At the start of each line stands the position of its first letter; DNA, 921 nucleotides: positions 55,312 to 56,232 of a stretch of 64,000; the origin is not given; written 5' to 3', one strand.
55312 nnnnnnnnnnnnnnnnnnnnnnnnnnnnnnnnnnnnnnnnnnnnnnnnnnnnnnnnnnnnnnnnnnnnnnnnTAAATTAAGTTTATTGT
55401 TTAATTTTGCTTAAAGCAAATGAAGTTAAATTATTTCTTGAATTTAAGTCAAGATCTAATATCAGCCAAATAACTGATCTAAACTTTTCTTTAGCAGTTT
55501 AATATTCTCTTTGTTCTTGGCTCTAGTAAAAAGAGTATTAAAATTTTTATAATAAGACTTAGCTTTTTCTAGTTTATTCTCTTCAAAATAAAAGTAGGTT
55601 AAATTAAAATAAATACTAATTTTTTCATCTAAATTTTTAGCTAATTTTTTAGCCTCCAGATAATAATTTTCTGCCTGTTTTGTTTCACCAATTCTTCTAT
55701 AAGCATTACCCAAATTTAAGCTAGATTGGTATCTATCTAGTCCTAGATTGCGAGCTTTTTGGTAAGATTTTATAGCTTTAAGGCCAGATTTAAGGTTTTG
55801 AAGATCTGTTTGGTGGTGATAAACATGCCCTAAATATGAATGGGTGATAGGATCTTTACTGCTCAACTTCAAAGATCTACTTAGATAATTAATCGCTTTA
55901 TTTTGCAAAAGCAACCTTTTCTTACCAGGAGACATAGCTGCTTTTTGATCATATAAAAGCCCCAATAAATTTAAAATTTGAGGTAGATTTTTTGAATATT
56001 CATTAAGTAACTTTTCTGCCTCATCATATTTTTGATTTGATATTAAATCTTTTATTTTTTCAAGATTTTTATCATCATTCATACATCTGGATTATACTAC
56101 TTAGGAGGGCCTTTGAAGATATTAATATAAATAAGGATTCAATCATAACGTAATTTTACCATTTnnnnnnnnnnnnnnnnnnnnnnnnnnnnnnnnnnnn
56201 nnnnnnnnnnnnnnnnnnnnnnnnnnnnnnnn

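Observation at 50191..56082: Minus-strand operon (TPR, SnoaL-like, isoprenoid-synthase-like, hypothetical, NUDIX, GT4, SDR) lying between the two peptide-modification modules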

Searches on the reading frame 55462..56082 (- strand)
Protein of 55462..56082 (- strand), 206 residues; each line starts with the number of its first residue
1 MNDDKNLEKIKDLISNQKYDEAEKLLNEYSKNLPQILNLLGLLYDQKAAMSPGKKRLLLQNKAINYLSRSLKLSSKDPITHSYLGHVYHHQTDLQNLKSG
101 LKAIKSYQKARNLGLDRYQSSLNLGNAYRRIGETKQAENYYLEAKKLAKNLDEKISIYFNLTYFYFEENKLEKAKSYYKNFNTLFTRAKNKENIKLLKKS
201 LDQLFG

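Call 3: search_protein_families(library=pfam, proteins=[window:55462-56082:-], max_evalue=0.01)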
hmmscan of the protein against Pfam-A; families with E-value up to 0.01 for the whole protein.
window:55462-56082:- (206 aa): 15 families
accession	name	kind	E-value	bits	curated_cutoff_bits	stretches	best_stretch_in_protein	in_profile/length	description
PF13424.12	TPR_12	-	9e-08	32.6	30.1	2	121-179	6-69/77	Tetratricopeptide repeat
PF00515.34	TPR_1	-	9.3e-08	32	27.8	1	123-150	6-33/34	Tetratricopeptide repeat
PF07719.23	TPR_2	-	1.2e-07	31.8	27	1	123-150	6-33/34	Tetratricopeptide repeat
PF13428.12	TPR_14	-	3.6e-06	27.6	23.5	0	122-147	5-30/44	Tetratricopeptide repeat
PF13181.12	TPR_8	-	4.2e-06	26.9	25.7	1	119-150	2-33/34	Tetratricopeptide repeat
PF13432.12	TPR_16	-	1e-05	26.3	32.7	0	103-147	16-60/65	Tetratricopeptide repeat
PF13176.12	TPR_7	-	1.3e-05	25.4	27.9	1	122-152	3-33/36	Tetratricopeptide repeat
PF14559.12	TPR_19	-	5.1e-05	24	25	0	13-35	35-57/68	Tetratricopeptide repeat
PF10602.15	RPN7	-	7e-05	23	29.6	1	104-193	23-111/174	26S proteasome subunit RPN7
PF13374.12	TPR_10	-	0.00014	22.2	27.5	0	122-149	6-33/42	Tetratricopeptide repeat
PF17874.7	TPR_MalT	-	0.00014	21.7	45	1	79-179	41-146/336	MalT-like TPR region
PF13431.12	TPR_17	-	0.00017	22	24.4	0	68-94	3-29/34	Tetratricopeptide repeat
PF13414.12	TPR_11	-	0.00029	20.9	26.8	1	61-90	11-40/42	TPR repeat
PF18915.5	DUF5667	-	0.00059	20.6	27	1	5-40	39-74/99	Domain of unknown function (DUF5667)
PF25058.1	ARM_TT21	-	0.0021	18.4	27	0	144-198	46-100/155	Tetratricopeptide repeat protein 21 ARM repeat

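Call 4: search_protein_families(library=ncbifam, proteins=[window:55462-56082:-], max_evalue=0.01)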
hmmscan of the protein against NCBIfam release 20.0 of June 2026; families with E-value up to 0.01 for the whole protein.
window:55462-56082:- (206 aa): 7 families
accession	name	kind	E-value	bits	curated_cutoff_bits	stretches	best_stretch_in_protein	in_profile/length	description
TIGR02917.1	PEP_TPR_lipo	equivalog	4.9e-05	21.4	312.2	1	83-179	61-149/899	XrtA/PEP-CTERM system TPR-repeat protein PrsT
TIGR02521.1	type_IV_pilW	equivalog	0.00015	21.4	154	1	61-180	48-160/234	type IV pilus biogenesis/stability protein PilW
NF033920.0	C39_PA2778_fam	equivalog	0.00023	20.7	150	1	91-179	163-248/255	PA2778 family cysteine peptidase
TIGR02795.1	tol_pal_ybgF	equivalog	0.0012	19.4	90.1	0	5-35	4-34/119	tol-pal system protein YbgF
NF047507.1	TPR_BatC_Lepto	exception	0.0013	18.3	175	1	117-152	95-130/214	TPR repeat-containing protein BatC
NF053607.1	CHU_0125_OmpA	equivalog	0.0019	16.8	620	1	102-204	37-133/639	CHU_0125 family OmpA-like outer membrane integrity protein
NF002725.1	PRK02603.1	equivalog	0.0086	16.1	143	0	130-181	47-98/173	photosystem I assembly protein Ycf3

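Call 31: search_protein_families(library=padloc, proteins=[window:55462-56082:-], max_evalue=0.01)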
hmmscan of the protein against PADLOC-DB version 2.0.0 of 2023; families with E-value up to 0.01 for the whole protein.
window:55462-56082:- (206 aa): 0 families
